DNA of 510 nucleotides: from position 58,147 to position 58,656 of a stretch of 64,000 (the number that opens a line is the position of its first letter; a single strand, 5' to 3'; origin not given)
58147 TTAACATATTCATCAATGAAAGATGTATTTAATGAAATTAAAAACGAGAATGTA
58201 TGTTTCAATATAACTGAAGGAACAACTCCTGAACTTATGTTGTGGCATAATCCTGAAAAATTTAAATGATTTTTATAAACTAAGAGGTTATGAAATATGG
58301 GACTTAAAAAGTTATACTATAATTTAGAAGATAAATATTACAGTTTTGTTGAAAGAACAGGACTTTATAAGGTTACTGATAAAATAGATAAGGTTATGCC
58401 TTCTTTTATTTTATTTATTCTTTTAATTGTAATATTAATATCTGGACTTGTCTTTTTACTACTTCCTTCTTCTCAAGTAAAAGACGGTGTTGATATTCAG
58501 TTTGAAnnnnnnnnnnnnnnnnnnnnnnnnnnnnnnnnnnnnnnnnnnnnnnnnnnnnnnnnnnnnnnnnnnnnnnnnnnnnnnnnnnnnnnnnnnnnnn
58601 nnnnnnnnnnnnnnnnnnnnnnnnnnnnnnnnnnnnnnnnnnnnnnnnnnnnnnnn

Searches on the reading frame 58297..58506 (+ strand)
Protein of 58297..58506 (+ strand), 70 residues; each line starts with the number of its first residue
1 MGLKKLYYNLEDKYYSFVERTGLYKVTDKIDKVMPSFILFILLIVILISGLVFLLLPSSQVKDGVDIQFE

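Call 8: search_protein_families(library=pfam, proteins=[window:58297-58506:+], max_evalue=10)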
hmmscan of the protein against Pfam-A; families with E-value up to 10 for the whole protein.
window:58297-58506:+ (70 aa): 3 families
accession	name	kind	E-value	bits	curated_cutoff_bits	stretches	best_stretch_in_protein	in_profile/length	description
PF10717.14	ODV-E18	-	0.0024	18.1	28.1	1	26-60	15-49/87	Occlusion-derived virus envelope protein ODV-E18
PF11779.13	SPT_ssu-like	-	0.21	11.7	29.8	1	10-57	4-50/54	Small subunit of serine palmitoyltransferase-like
PF03105.24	SPX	-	0.28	11.6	27.8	1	6-34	299-328/340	SPX domain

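Call 29: search_protein_families(library=ncbifam, proteins=[window:58297-58506:+], max_evalue=1)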
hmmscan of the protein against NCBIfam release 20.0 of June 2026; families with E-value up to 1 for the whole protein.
window:58297-58506:+ (70 aa): 0 families
